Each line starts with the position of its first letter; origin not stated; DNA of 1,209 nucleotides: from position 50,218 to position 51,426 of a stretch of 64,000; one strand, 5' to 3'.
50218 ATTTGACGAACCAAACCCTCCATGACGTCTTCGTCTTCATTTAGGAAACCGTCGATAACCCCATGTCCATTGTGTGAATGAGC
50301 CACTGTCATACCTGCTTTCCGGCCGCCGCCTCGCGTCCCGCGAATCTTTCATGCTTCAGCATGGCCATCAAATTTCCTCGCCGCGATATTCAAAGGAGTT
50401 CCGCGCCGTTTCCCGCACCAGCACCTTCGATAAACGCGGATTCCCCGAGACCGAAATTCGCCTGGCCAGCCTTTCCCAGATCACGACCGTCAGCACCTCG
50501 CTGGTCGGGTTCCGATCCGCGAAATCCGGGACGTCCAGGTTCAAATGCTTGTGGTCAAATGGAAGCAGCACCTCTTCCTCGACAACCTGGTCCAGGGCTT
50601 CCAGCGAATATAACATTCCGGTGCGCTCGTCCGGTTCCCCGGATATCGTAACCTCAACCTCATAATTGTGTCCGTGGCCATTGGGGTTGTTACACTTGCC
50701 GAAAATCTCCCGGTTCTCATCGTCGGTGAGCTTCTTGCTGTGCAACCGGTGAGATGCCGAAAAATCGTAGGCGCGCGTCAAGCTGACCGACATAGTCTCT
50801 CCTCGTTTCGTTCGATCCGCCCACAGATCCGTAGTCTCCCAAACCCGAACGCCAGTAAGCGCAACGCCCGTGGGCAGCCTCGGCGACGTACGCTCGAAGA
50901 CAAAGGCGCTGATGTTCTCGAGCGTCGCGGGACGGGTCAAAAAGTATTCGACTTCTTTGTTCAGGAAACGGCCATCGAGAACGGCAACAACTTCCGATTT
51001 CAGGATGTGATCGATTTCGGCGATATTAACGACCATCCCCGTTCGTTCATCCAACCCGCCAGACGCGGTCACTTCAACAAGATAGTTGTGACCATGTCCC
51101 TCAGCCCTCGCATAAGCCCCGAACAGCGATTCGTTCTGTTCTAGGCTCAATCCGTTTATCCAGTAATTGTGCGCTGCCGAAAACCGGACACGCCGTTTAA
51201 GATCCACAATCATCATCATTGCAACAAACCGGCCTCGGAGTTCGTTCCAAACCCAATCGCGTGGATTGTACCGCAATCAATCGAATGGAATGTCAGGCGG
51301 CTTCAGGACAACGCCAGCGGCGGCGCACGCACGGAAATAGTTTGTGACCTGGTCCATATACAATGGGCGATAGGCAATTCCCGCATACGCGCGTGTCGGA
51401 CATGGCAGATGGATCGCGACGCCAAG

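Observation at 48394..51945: DarT-like ADP-ribosyltransferase-fold gene heading a pterin operon (tandem PTPS, GTP cyclohydrolase I, MFS) with no DarG-type partner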

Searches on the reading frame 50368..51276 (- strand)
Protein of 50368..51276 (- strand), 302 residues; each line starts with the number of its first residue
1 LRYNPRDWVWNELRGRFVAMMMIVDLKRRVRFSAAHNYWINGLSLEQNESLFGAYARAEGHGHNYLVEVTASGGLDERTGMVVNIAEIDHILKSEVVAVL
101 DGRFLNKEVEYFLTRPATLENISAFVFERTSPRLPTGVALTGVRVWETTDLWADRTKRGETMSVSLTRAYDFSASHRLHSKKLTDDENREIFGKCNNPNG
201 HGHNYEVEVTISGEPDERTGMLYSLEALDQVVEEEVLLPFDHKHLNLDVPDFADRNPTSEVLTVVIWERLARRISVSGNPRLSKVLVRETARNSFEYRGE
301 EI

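Call 3: search_protein_families(library=pfam, proteins=[window:50368-51276:-], max_evalue=0.1)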
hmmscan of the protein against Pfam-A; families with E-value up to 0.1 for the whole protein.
window:50368-51276:- (302 aa): 2 families
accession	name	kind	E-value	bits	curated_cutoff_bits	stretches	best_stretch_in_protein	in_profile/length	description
PF01242.24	PTPS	-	2.8e-61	205.3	22.4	2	166-300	2-121/121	6-pyruvoyl tetrahydropterin synthase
PF06806.18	DUF1233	-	0.041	13.9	22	0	202-234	37-68/70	Putative excisionase (DUF1233)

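Call 4: search_protein_families(library=ncbifam, proteins=[window:50368-51276:-], max_evalue=0.1)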
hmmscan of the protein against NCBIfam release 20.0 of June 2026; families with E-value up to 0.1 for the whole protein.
window:50368-51276:- (302 aa): 4 families
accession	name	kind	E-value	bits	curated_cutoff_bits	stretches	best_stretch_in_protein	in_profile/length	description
TIGR00039.1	6PTHBS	subfamily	2.4e-43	147.4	125.5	2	164-301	2-123/124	6-pyruvoyl tetrahydropterin synthase/6-carboxytetrahydropterin synthase family protein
TIGR03367.1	queuosine_QueD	equivalog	7.2e-32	109.7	89.25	2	166-271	2-91/92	6-carboxytetrahydropterin synthase QueD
TIGR03112.1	6_pyr_pter_rel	hypoth_equivalog_domain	5.4e-07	29.9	69.35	1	198-278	20-94/113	6-pyruvoyl tetrahydropterin synthase-related domain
NF047353.1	tube_lmo2291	equivalog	0.091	12.9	27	0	154-212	52-111/135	phage tail tube protein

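Call 5: search_protein_families(library=padloc, proteins=[window:50368-51276:-], max_evalue=0.1)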
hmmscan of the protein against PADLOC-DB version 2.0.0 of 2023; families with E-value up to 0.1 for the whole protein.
window:50368-51276:- (302 aa): 0 families

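Call 44: find_homologous_proteins(query=window:50368-51219:-, max_evalue=1e-20)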
Query window:50368-51219:- (283 aa): 3602 proteins with E <= 1e-20 among 5510 candidates; the best 120 are listed.
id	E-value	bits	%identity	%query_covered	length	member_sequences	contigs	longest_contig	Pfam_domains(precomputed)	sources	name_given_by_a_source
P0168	2.1e-184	629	100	99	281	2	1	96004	PF01242.25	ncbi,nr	ncbi:MAG: 6-carboxytetrahydropterin synthase [Capsulimonadaceae bacterium]|nr:6-carboxytetrahydropte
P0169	2.0e-141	488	74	100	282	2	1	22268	PF01242.25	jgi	-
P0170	2.8e-130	452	68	99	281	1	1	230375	PF01242.25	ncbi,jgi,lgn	ncbi:MAG TPA: 6-carboxytetrahydropterin synthase [Capsulimonadaceae bacterium]|jgi:6-pyruvoyltetrahy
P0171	1.9e-129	449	71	99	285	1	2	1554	PF01242.25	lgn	-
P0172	1.8e-126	439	68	99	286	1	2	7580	PF01242.25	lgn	-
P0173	6.2e-125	434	69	99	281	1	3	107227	PF01242.25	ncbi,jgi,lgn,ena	jgi:6-pyruvoyltetrahydropterin/6-carboxytetrahydropterin synthase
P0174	6.0e-122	424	67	98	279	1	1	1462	PF01242.25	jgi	jgi:6-pyruvoyltetrahydropterin/6-carboxytetrahydropterin synthase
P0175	1.8e-121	423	67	98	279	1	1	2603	PF01242.25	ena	-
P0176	1.8e-120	420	66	99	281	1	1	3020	PF01242.25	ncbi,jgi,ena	jgi:6-pyruvoyltetrahydropterin/6-carboxytetrahydropterin synthase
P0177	3.8e-119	415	64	98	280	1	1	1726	PF01242.25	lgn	-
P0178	1.6e-118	413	66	99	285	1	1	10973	PF01242.25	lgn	-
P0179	2.0e-118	413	65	98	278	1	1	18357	PF01242.25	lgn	-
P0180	4.5e-118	412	65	98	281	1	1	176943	PF01242.25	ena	-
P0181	1.5e-116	407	66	98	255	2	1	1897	PF01242.25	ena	-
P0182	7.1e-115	401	62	99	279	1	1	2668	PF01242.25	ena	-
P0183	9.1e-115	401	63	98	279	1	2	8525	PF01242.25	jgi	-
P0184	6.5e-114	398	64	98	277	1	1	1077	PF01242.25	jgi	jgi:6-pyruvoyltetrahydropterin/6-carboxytetrahydropterin synthase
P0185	6.8e-114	398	65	99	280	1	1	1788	PF01242.25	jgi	jgi:6-pyruvoyltetrahydropterin/6-carboxytetrahydropterin synthase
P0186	1.3e-112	394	62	99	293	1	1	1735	PF01242.25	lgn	-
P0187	2.0e-112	393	63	98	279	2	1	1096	PF01242.25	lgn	-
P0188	4.9e-112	392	62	98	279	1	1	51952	PF01242.25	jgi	jgi:6-pyruvoyltetrahydropterin/6-carboxytetrahydropterin synthase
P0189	8.8e-112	391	62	98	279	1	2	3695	PF01242.25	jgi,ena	-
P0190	1.5e-111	390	62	96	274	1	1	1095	PF01242.25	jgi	-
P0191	1.9e-111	390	62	96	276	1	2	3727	PF01242.25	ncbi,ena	-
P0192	2.8e-111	389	62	99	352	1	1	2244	PF01242.25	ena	-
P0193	1.3e-110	387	60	98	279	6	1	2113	PF01242.25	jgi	-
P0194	2.2e-109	383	61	99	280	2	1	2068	PF01242.25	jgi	jgi:6-pyruvoyltetrahydropterin/6-carboxytetrahydropterin synthase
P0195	1.2e-108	381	62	99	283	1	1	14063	PF01242.25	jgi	jgi:6-pyruvoyltetrahydropterin/6-carboxytetrahydropterin synthase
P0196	1.6e-108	380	62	98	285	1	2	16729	PF01242.25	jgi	jgi:6-pyruvoyltetrahydropterin/6-carboxytetrahydropterin synthase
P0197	8.0e-108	378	62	98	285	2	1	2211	PF01242.25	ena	-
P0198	3.1e-107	376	60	98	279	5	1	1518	PF01242.25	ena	-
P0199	9.1e-106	371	60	96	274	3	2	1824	PF01242.25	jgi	jgi:6-pyruvoyltetrahydropterin/6-carboxytetrahydropterin synthase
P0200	7.5e-105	368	59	98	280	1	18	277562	PF01242.25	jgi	jgi:6-pyruvoyltetrahydropterin/6-carboxytetrahydropterin synthase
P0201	3.3e-103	363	58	99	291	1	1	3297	PF01242.25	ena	-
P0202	5.3e-103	362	61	95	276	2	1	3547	PF01242.25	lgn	-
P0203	2.1e-100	354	58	99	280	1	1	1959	PF01242.25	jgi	jgi:6-pyruvoyltetrahydropterin/6-carboxytetrahydropterin synthase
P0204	1.5e-98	348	56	99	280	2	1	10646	PF01242.25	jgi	jgi:6-pyruvoyltetrahydropterin/6-carboxytetrahydropterin synthase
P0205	1.1e-97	345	57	98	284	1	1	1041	PF01242.25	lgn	-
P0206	3.6e-95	337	53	98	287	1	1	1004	PF01242.25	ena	-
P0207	7.7e-95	335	56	99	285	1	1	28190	PF01242.25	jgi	jgi:6-pyruvoyltetrahydropterin/6-carboxytetrahydropterin synthase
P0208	5.5e-93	329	55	99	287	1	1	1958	PF01242.25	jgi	jgi:6-pyruvoyltetrahydropterin/6-carboxytetrahydropterin synthase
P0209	5.8e-90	319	55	99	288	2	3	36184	PF01242.25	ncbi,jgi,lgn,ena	jgi:6-pyruvoyl-tetrahydropterin synthase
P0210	7.5e-90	319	54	99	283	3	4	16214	PF01242.25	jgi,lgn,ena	-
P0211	1.5e-89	318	54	99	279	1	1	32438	PF01242.25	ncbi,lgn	ncbi:MAG: 6-carboxytetrahydropterin synthase [Armatimonadaceae bacterium]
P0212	2.2e-88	314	55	97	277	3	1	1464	PF01242.25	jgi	jgi:6-pyruvoyltetrahydropterin/6-carboxytetrahydropterin synthase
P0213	4.9e-88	313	52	99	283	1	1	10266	PF01242.25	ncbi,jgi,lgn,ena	jgi:6-pyruvoyltetrahydropterin/6-carboxytetrahydropterin synthase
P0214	7.3e-88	313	50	99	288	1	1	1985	PF01242.25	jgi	jgi:6-pyruvoyltetrahydropterin/6-carboxytetrahydropterin synthase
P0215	9.5e-88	312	52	99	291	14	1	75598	PF01242.25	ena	-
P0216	1.1e-87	312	54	98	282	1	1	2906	PF01242.25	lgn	-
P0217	2.1e-87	311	54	97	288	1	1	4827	PF01242.25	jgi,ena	-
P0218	3.2e-87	310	53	99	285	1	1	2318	PF01242.25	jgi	jgi:6-pyruvoyltetrahydropterin/6-carboxytetrahydropterin synthase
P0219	5.3e-87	310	53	99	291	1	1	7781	PF01242.25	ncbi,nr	ncbi:MAG: 6-carboxytetrahydropterin synthase [Cytophagales bacterium]|nr:6-carboxytetrahydropterin s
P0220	6.9e-87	309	55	97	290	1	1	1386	PF01242.25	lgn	-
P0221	1.5e-86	308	47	99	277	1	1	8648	PF01242.25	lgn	-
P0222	4.0e-86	307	50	98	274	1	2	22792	PF01242.25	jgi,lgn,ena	-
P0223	4.9e-86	307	54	97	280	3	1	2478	PF01242.25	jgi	jgi:6-pyruvoyltetrahydropterin/6-carboxytetrahydropterin synthase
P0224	5.3e-86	306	53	97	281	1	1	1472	PF01242.25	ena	-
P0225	5.5e-86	306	54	99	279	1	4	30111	PF01242.25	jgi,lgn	jgi:6-pyruvoyltetrahydropterin/6-carboxytetrahydropterin synthase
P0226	5.8e-86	306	55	97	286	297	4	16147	PF01242.25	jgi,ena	-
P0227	6.0e-86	306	54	99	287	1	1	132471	PF01242.25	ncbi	-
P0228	7.4e-86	306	53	97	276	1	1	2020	PF01242.25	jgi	-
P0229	8.8e-86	306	54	99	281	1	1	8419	PF01242.25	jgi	jgi:6-pyruvoyltetrahydropterin/6-carboxytetrahydropterin synthase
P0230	1.3e-85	305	53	97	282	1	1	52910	PF01242.25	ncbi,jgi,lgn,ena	-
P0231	1.3e-85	305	53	97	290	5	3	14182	PF01242.25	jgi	jgi:6-pyruvoyltetrahydropterin/6-carboxytetrahydropterin synthase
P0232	2.4e-85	304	52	99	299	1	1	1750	PF01242.25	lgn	-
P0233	2.8e-85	304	53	99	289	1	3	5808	PF01242.25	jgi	jgi:6-pyruvoyltetrahydropterin/6-carboxytetrahydropterin synthase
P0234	5.2e-85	303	53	100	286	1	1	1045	PF01242.25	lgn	-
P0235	5.7e-85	303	53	97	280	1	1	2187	PF01242.25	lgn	-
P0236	6.7e-85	303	52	98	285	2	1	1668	PF01242.25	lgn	-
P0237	1.1e-84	302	51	99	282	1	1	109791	PF01242.25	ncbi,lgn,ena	-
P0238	1.9e-84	301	53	99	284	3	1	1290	PF01242.25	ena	-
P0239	2.4e-84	301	52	99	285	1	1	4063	PF01242.25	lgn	-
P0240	2.7e-84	301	52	99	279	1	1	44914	PF01242.25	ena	-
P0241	4.6e-84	300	53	98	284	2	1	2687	PF01242.25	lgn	-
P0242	6.1e-84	300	53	97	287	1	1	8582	PF01242.25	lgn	-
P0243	6.9e-84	300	54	99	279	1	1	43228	PF01242.25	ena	-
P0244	8.0e-84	299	52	97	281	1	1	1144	PF01242.25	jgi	jgi:6-pyruvoyltetrahydropterin/6-carboxytetrahydropterin synthase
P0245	8.2e-84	299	53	97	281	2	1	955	PF01242.25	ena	-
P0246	1.8e-83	298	54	97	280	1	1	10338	PF01242.25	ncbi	-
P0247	2.1e-83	298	52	99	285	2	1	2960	PF01242.25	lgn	-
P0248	4.4e-83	297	52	99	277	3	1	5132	PF01242.25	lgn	-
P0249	8.5e-83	296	51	99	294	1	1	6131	PF01242.25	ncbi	-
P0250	1.1e-82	296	52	99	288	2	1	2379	PF01242.25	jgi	jgi:6-pyruvoyltetrahydropterin/6-carboxytetrahydropterin synthase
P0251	1.1e-82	296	54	98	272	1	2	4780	PF01242.25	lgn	-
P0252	1.2e-82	296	51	99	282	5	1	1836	PF01242.25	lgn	-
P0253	1.5e-82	295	54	97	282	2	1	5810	PF01242.25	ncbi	-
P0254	2.2e-82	295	52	99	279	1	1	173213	PF01242.25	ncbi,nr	ncbi:MAG: 6-carboxytetrahydropterin synthase [Capsulimonadales bacterium]|nr:6-carboxytetrahydropter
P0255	2.7e-82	294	58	85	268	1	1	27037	PF01242.25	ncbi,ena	-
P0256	3.0e-82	294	48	100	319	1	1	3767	PF01242.25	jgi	jgi:6-pyruvoyltetrahydropterin/6-carboxytetrahydropterin synthase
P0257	3.1e-82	294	52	99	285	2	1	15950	PF01242.25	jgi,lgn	jgi:6-pyruvoyltetrahydropterin/6-carboxytetrahydropterin synthase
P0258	3.3e-82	294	55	97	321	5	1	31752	PF01242.25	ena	-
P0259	3.4e-82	294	53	97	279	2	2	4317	PF01242.25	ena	-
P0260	3.4e-82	294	52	99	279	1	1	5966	PF01242.25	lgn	-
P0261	3.9e-82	294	52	97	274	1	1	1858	PF01242.25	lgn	-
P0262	4.1e-82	294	50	99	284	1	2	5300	PF01242.25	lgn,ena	-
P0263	4.1e-82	294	52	99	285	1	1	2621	PF01242.25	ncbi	-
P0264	5.2e-82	293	51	98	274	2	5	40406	PF01242.25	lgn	-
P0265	9.2e-82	293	53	97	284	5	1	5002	PF01242.25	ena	-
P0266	1.3e-81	292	48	99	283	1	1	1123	PF01242.25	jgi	jgi:6-pyruvoyltetrahydropterin/6-carboxytetrahydropterin synthase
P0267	1.6e-81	292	52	98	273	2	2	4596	PF01242.25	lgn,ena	-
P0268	3.8e-81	291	52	99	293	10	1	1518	PF01242.25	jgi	-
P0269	4.6e-81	290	51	100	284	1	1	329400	PF01242.25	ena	-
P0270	4.8e-81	290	53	97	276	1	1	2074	PF01242.25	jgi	jgi:6-pyruvoyltetrahydropterin/6-carboxytetrahydropterin synthase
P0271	4.9e-81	290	52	97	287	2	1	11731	PF01242.25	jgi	jgi:6-pyruvoyltetrahydropterin/6-carboxytetrahydropterin synthase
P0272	5.3e-81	290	52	97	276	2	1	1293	PF01242.25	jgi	jgi:6-pyruvoyltetrahydropterin/6-carboxytetrahydropterin synthase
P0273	5.3e-81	290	51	99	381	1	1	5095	PF01242.25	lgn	-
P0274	5.4e-81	290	49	98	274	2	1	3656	PF01242.25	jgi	jgi:6-pyruvoyltetrahydropterin/6-carboxytetrahydropterin synthase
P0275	8.8e-81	289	51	98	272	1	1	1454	PF01242.25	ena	-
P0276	9.1e-81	289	51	99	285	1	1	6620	PF01242.25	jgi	jgi:6-pyruvoyltetrahydropterin/6-carboxytetrahydropterin synthase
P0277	1.5e-80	289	51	99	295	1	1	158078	PF01242.25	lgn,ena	-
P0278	1.5e-80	289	48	99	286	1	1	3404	PF01242.25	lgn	-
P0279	1.9e-80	288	51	99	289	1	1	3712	PF01242.25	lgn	-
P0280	3.1e-80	288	48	98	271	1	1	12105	PF01242.25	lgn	-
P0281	3.3e-80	288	51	97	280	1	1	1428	PF01242.25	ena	-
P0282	4.9e-80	287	51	99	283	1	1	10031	PF01242.25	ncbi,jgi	jgi:6-pyruvoyltetrahydropterin/6-carboxytetrahydropterin synthase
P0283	5.2e-80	287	47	99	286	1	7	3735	PF01242.25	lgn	-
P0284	5.6e-80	287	52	99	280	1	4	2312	PF01242.25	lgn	-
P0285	5.9e-80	287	50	98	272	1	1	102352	PF01242.25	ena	-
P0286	6.5e-80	287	52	97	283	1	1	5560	PF01242.25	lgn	-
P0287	6.6e-80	286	52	99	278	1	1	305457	PF01242.25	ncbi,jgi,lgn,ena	jgi:6-pyruvoyltetrahydropterin/6-carboxytetrahydropterin synthase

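Call 45: find_encoding_contigs(protein=P0170, flank=7000, max_places=2)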
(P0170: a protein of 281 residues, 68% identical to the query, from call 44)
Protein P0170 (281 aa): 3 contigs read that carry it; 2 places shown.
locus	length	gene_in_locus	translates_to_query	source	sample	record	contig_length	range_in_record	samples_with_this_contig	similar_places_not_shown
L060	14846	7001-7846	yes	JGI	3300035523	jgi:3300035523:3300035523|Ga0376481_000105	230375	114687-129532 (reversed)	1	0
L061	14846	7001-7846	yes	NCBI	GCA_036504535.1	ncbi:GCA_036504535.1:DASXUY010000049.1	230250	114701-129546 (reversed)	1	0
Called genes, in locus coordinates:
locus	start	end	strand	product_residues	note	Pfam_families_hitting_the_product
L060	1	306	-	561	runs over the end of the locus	PF09378:HAS-barrel (weak), PF01935:DUF87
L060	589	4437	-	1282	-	-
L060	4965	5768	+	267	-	PF05721:PhyH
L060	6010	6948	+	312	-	PF00248:Aldo_ket_red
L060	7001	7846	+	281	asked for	PF01242:PTPS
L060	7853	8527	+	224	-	PF01227:GTP_cyclohydroI, PF14489:QueF (faint)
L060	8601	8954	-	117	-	-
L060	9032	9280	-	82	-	-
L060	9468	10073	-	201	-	PF04542:Sigma70_r2, PF08281:Sigma70_r4_2, PF04545:Sigma70_r4 (weak)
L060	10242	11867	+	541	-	PF00890:FAD_binding_2 (faint), PF07992:Pyr_redox_2 (weak), PF12831:FAD_oxidored, PF13450:NAD_binding_8 (weak)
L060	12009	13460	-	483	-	PF07690:MFS_1, PF05977:MFS_3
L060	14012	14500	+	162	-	PF01584:CheW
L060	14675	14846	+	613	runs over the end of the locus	PF02203:TarH (weak), PF12729:4HB_MCP_1, PF00672:HAMP (faint), PF00015:MCPsignal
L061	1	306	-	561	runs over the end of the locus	PF09378:HAS-barrel (weak), PF01935:DUF87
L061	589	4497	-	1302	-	-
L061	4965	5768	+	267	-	PF05721:PhyH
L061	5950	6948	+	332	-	PF00248:Aldo_ket_red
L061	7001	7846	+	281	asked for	PF01242:PTPS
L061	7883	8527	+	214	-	PF01227:GTP_cyclohydroI, PF14489:QueF (faint)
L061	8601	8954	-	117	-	-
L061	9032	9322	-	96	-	-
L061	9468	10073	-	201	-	PF04542:Sigma70_r2, PF08281:Sigma70_r4_2, PF04545:Sigma70_r4 (weak)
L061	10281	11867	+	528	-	PF07992:Pyr_redox_2 (weak), PF12831:FAD_oxidored, PF13450:NAD_binding_8 (weak)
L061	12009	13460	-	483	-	PF07690:MFS_1, PF05977:MFS_3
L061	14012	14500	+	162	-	PF01584:CheW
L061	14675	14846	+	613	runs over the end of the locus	PF02203:TarH (weak), PF12729:4HB_MCP_1, PF00672:HAMP (faint), PF00015:MCPsignal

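Call 46: find_encoding_contigs(protein=P0173, flank=7000, max_places=2)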
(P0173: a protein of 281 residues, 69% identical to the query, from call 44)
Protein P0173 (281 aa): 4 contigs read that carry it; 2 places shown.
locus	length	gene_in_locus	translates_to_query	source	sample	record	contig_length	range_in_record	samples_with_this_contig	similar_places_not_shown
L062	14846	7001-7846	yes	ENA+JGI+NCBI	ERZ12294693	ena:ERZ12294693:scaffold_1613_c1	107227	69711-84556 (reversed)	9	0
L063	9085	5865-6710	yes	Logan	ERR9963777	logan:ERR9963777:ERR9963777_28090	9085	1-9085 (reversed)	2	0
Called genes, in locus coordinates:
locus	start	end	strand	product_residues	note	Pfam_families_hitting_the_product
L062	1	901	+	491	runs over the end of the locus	PF00005:ABC_tran, PF13304:AAA_21 (faint), PF13401:AAA_22 (faint), PF00005:ABC_tran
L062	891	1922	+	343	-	PF02653:BPD_transp_2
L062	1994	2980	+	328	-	PF06037:DUF922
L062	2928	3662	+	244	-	PF14487:DarT (faint)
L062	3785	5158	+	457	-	-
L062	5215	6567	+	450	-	-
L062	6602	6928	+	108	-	-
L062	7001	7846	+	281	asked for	PF01242:PTPS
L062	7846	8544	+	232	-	PF01227:GTP_cyclohydroI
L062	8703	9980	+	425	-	PF21033:RMD1-3 (faint), PF13424:TPR_12 (faint), PF14561:TPR_20 (faint), PF24575:TPR_Slam (faint), PF13431:TPR_17 (faint), PF13432:TPR_16, PF13414:TPR_11, PF14559:TPR_19 (weak), +6 more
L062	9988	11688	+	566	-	PF01839:FG-GAP (faint), PF13517:FG-GAP_3, PF07593:UnbV_ASPIC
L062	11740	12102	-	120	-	-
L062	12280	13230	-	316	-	-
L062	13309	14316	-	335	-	-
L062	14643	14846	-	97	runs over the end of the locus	-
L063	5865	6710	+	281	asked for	PF01242:PTPS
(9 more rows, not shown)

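Call 57: search_protein_families(library=pfam, proteins=[L062:3785-5158:+, L062:5215-6567:+, L062:6602-6928:+], max_evalue=0.05)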
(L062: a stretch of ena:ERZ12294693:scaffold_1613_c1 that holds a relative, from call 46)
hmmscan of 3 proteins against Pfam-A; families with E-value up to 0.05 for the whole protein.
L062:3785-5158:+ (457 aa): 29 families (the best 25 are shown)
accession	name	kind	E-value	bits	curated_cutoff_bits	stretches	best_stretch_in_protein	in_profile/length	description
PF13414.12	TPR_11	-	7.4e-57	189.2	26.8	10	56-91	5-40/42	TPR repeat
PF07719.23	TPR_2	-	8.4e-46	150.8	27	6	45-77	1-33/34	Tetratricopeptide repeat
PF13432.12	TPR_16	-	7e-38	129.1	32.7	6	290-351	4-65/65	Tetratricopeptide repeat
PF00515.34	TPR_1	-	9.5e-35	117.5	27.8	4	79-110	1-32/34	Tetratricopeptide repeat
PF14559.12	TPR_19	-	1.8e-32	111.9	25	6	327-387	1-61/68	Tetratricopeptide repeat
PF13431.12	TPR_17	-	3.6e-29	99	24.4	1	273-302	3-32/34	Tetratricopeptide repeat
PF13428.12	TPR_14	-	2e-28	96.4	23.5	4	285-325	3-43/44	Tetratricopeptide repeat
PF13181.12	TPR_8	-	3e-25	86.6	25.7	2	45-77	1-33/34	Tetratricopeptide repeat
PF13424.12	TPR_12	-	5e-19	68.7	30.1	4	83-140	7-65/77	Tetratricopeptide repeat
PF24575.1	TPR_Slam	-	4e-17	63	35.2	2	363-401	59-97/104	Surface lipoprotein assembly modifier, N-terminal TPR repeats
PF23914.1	TPR_CcmH_CycH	-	7.4e-16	58.8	42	4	253-350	54-154/158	Cytochrome c-type biogenesis protein H TPR domain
PF12895.13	ANAPC3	-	9.8e-15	55.1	27.2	1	310-376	16-81/82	Anaphase-promoting complex, cyclosome, subunit 3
PF13174.12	TPR_6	-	4e-10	40.1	26.3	0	46-77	1-32/33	Tetratricopeptide repeat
PF13371.12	TPR_9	-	2.8e-09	37.3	35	2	292-354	4-66/73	Tetratricopeptide repeat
PF13374.12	TPR_10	-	6.1e-09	36.1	27.5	0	81-108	4-31/42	Tetratricopeptide repeat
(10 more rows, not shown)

L062:5215-6567:+ (450 aa): 44 families (the best 25 are shown)
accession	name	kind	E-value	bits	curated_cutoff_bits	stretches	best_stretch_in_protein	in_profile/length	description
PF07719.23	TPR_2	-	2.5e-64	208.5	27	8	73-105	1-33/34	Tetratricopeptide repeat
PF13414.12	TPR_11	-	8.8e-61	201.8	26.8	11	114-155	1-42/42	TPR repeat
PF13432.12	TPR_16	-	2.6e-55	184.8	32.7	8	9-70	1-62/65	Tetratricopeptide repeat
PF00515.34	TPR_1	-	1.7e-54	179.9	27.8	7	247-276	5-34/34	Tetratricopeptide repeat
PF14559.12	TPR_19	-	3e-47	159.3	25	8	288-332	2-46/68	Tetratricopeptide repeat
PF13428.12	TPR_14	-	2.2e-43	142.6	23.5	8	177-214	3-40/44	Tetratricopeptide repeat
PF13181.12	TPR_8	-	5.6e-43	141.9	25.7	3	347-378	3-34/34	Tetratricopeptide repeat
PF13431.12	TPR_17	-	2.7e-41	136.8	24.4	3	132-160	4-32/34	Tetratricopeptide repeat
PF13424.12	TPR_12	-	1.8e-33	115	30.1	9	246-308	6-76/77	Tetratricopeptide repeat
PF03704.23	BTAD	-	1e-23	84.8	22.1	4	268-333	53-118/146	Bacterial transcriptional activator domain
PF13176.12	TPR_7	-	6.6e-23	79.2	27.9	2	179-209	3-35/36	Tetratricopeptide repeat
PF13174.12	TPR_6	-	1.6e-22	79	26.3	0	184-207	9-32/33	Tetratricopeptide repeat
PF13374.12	TPR_10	-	5.1e-22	77.6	27.5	2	45-69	8-32/42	Tetratricopeptide repeat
PF24575.1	TPR_Slam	-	3.2e-21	76.1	35.2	2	7-60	49-102/104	Surface lipoprotein assembly modifier, N-terminal TPR repeats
PF14561.12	TPR_20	-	5.1e-21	75.2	25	4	131-202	12-85/90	Tetratricopeptide repeat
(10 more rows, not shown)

L062:6602-6928:+ (108 aa): 1 family
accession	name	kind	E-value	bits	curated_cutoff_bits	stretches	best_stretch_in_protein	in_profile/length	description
PF04241.20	DUF423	-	0.024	15.3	25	0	57-99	32-73/86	Protein of unknown function (DUF423)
